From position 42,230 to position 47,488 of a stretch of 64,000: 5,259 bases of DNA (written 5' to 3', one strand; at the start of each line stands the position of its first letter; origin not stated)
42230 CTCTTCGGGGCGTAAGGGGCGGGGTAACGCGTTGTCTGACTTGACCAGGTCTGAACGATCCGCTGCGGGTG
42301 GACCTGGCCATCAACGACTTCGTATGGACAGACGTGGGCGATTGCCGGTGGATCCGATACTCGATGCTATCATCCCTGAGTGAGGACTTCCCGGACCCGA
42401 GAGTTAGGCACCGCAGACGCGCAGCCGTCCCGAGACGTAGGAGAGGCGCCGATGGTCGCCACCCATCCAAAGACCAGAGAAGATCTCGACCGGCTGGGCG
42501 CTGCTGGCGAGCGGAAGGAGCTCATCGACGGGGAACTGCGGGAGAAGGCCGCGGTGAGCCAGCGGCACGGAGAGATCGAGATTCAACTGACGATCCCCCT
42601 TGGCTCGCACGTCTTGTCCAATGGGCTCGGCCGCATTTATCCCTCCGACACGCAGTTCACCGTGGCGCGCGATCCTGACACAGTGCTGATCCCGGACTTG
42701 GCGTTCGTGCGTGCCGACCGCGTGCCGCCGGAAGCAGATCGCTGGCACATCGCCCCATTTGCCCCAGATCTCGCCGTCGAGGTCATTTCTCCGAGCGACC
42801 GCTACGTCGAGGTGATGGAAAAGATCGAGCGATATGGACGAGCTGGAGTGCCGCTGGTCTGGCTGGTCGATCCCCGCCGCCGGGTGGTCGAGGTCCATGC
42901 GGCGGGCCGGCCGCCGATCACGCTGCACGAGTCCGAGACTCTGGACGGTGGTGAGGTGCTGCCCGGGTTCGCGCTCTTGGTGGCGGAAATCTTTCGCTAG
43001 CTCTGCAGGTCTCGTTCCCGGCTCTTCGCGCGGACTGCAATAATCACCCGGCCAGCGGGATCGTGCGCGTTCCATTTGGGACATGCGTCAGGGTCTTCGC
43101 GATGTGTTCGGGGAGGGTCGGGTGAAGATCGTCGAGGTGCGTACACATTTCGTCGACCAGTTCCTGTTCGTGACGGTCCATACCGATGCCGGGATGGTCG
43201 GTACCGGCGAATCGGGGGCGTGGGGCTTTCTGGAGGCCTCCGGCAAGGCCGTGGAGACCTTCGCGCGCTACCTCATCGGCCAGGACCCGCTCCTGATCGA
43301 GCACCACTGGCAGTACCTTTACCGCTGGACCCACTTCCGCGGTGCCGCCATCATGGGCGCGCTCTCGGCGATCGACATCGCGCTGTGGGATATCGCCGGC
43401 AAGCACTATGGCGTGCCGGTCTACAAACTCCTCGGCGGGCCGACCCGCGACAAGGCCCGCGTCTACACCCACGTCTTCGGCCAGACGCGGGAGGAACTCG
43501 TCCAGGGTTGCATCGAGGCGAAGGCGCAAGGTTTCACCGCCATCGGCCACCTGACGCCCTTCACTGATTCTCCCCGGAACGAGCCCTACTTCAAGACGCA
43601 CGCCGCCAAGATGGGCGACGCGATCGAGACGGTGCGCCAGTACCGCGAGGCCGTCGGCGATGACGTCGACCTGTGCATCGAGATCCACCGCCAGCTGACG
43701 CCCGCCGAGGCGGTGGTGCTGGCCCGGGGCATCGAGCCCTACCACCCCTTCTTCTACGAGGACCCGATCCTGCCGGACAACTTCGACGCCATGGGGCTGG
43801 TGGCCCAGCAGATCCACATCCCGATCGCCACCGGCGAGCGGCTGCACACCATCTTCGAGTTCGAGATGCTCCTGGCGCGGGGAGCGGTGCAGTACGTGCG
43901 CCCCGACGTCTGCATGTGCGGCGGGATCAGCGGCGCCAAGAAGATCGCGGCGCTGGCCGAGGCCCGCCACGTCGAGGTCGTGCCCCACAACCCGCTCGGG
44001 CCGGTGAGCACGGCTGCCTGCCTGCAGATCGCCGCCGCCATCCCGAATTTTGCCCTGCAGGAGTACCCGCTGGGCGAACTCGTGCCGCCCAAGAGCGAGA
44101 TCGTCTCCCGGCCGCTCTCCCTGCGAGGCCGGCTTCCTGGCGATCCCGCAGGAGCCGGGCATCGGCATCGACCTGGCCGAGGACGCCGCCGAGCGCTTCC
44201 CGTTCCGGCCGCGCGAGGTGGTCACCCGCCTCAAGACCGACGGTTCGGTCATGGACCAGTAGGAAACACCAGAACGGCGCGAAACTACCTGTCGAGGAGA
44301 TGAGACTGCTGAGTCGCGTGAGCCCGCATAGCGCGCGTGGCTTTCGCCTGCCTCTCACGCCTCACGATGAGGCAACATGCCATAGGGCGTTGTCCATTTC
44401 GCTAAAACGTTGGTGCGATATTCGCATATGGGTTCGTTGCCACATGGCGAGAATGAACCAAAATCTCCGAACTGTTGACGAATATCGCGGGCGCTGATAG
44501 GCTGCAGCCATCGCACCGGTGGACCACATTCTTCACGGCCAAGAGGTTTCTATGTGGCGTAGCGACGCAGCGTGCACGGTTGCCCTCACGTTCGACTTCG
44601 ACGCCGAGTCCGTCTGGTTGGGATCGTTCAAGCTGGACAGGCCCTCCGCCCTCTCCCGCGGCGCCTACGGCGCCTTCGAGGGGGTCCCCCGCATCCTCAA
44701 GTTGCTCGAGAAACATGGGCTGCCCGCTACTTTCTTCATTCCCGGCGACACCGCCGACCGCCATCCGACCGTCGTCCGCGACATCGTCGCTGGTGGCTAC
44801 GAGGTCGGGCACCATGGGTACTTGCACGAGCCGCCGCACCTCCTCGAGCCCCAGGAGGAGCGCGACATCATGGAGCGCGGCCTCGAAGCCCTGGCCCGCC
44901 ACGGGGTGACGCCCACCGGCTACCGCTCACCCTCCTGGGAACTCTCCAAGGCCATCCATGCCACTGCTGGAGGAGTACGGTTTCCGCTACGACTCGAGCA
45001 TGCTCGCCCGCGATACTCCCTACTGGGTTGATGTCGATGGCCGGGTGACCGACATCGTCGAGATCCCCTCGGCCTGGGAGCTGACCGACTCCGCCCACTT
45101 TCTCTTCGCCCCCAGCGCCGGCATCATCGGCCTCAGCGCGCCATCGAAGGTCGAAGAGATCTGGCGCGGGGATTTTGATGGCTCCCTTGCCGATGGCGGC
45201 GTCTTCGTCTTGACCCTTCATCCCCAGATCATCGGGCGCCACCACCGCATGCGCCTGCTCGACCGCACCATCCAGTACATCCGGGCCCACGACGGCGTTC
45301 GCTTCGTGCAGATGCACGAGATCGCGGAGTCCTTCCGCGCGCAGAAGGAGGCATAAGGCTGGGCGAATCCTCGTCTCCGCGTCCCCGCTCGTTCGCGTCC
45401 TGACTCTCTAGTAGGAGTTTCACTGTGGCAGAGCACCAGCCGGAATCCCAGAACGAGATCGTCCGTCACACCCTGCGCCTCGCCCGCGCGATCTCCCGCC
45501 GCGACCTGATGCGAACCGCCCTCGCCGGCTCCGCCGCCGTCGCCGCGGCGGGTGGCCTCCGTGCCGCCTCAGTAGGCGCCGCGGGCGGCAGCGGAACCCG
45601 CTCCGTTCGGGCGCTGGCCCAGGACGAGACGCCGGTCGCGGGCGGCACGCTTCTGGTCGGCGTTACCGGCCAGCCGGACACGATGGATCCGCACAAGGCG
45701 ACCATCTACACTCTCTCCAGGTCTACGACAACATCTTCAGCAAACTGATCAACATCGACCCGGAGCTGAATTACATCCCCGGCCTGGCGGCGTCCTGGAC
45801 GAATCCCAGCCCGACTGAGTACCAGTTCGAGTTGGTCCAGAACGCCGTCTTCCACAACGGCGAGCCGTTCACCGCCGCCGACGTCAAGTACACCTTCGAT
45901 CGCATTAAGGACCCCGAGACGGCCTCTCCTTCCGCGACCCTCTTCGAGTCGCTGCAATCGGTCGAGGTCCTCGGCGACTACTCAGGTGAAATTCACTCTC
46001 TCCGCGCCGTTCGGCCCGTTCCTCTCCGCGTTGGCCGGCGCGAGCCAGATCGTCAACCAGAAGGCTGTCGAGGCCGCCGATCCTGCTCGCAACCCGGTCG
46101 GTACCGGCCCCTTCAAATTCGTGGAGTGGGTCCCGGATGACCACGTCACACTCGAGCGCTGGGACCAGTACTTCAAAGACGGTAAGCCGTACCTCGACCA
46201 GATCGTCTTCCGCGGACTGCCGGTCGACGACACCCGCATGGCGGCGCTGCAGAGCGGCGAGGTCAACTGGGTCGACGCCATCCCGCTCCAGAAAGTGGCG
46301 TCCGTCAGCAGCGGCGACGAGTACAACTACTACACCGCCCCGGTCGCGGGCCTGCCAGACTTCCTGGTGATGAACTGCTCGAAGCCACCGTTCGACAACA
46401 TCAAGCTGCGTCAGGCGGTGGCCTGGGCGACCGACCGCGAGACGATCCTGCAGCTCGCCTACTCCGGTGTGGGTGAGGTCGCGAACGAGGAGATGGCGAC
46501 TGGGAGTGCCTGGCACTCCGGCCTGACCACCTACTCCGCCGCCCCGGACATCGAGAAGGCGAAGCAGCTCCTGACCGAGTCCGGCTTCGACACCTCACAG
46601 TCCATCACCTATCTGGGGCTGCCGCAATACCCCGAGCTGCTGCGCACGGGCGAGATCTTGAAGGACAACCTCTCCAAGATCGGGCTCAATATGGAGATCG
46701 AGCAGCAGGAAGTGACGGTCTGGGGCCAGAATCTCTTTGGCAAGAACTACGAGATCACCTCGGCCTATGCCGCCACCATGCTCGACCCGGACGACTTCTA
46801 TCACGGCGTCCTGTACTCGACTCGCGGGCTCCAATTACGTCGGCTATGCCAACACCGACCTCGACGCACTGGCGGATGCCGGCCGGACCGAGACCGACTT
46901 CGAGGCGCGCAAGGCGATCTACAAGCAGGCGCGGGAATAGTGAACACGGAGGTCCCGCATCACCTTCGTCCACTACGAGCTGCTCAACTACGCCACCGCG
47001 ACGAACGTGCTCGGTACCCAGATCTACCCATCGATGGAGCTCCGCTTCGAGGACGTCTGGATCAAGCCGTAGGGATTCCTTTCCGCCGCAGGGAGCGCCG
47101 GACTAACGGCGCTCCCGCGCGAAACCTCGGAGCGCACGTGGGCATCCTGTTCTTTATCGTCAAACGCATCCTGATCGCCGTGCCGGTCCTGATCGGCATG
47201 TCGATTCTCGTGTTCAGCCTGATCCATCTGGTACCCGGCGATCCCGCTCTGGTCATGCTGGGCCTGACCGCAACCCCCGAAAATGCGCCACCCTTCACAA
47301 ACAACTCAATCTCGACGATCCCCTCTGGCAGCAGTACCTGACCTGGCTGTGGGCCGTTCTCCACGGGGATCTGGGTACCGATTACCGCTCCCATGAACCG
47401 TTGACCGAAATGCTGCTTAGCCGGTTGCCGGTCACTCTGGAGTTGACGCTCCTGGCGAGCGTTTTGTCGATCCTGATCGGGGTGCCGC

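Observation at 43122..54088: Eight of ten genes in one 11-kb operon-like block carry 1-nt frameshifts, while neighbouring blocks are clean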

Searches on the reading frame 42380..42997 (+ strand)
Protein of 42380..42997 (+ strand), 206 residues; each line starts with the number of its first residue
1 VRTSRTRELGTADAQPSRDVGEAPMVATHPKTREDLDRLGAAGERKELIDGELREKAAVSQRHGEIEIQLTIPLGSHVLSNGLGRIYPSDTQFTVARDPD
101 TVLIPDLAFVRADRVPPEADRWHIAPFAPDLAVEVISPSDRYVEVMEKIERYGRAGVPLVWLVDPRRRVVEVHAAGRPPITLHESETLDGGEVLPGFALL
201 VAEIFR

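Call 8: search_protein_families(library=pfam, proteins=[window:42380-42997:+], max_evalue=0.01)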
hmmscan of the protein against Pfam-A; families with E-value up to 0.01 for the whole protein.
window:42380-42997:+ (206 aa): 1 family
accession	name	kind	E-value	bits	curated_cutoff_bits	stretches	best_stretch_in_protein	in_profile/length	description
PF05685.18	Uma2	-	2.3e-32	112.3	27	1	34-201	2-171/172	Putative restriction endonuclease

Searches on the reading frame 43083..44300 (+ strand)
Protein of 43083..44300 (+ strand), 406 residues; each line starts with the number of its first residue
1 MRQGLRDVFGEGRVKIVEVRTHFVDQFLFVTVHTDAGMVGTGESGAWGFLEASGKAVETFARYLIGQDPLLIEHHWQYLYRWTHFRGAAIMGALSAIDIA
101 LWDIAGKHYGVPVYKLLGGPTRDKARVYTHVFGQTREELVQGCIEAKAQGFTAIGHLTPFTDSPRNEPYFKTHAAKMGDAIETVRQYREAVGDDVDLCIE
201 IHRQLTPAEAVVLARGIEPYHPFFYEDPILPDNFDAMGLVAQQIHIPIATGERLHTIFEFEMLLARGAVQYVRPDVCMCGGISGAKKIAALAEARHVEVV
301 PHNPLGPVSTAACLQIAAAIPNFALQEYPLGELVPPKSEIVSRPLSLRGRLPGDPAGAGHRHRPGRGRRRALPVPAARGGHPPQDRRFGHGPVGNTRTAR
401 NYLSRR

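Call 7: search_protein_families(library=pfam, proteins=[window:43083-44300:+], max_evalue=0.01)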
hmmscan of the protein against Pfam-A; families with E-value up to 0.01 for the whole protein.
window:43083-44300:+ (406 aa): 2 families
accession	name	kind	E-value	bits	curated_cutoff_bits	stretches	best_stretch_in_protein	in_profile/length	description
PF13378.12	MR_MLE_C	-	1.1e-51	176.1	29.4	1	171-344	19-195/219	Enolase C-terminal domain-like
PF02746.21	MR_MLE_N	-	6.5e-19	68.7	22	1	23-118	24-117/117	Mandelate racemase / muconate lactonizing enzyme, N-terminal domain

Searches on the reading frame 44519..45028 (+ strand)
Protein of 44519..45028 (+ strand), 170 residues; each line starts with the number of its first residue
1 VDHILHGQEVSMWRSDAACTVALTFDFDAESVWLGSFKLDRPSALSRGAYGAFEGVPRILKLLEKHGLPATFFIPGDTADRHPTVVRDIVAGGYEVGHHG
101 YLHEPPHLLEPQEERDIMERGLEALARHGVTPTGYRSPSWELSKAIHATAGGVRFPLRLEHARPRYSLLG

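Call 7: search_protein_families(library=pfam, proteins=[window:44519-45028:+], max_evalue=0.01)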
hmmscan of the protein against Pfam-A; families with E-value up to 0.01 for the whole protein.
window:44519-45028:+ (170 aa): 2 families
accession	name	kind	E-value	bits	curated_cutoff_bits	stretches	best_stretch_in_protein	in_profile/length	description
PF01522.26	Polysacc_deac_1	-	7e-16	58.8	23.1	1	53-146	18-112/124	Polysaccharide deacetylase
PF10096.14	DUF2334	-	8.1e-06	26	26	1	85-148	58-134/203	Uncharacterized protein conserved in bacteria (DUF2334)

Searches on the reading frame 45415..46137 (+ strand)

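Call 7: search_protein_families(library=pfam, proteins=[window:45415-46137:+], max_evalue=0.01)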
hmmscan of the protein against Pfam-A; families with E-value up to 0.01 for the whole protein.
window:45415-46137:+ (241 aa): 1 family
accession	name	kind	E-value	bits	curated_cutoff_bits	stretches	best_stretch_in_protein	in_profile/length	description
PF00496.27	SBP_bac_5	-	5.8e-19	68.9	32.4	1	120-192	2-77/368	Bacterial extracellular solute-binding proteins, family 5 Middle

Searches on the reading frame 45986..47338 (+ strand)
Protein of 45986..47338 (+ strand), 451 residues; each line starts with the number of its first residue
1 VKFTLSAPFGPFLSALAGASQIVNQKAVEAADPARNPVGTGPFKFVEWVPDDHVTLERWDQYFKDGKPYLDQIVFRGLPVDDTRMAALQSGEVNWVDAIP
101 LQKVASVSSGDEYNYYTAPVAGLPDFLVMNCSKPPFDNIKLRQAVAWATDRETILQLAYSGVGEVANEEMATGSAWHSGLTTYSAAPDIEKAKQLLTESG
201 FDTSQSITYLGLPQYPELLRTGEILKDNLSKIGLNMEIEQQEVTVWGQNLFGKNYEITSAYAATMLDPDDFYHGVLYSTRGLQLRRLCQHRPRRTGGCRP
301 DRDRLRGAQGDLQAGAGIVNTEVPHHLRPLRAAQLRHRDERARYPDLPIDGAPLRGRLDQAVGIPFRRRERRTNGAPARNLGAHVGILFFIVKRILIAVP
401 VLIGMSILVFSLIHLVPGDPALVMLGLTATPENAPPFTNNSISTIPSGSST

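Call 7: search_protein_families(library=pfam, proteins=[window:45986-47338:+], max_evalue=0.01)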
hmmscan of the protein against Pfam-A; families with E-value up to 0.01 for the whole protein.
window:45986-47338:+ (451 aa): 2 families
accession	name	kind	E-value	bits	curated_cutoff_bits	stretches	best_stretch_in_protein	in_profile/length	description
PF00496.27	SBP_bac_5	-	1.9e-61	208.7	32.4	1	2-280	77-365/368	Bacterial extracellular solute-binding proteins, family 5 Middle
PF19300.4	BPD_transp_1_N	-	2.2e-05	25.1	23.8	1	388-433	2-47/114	Binding-prot-dependent transport system membrane comp, N-term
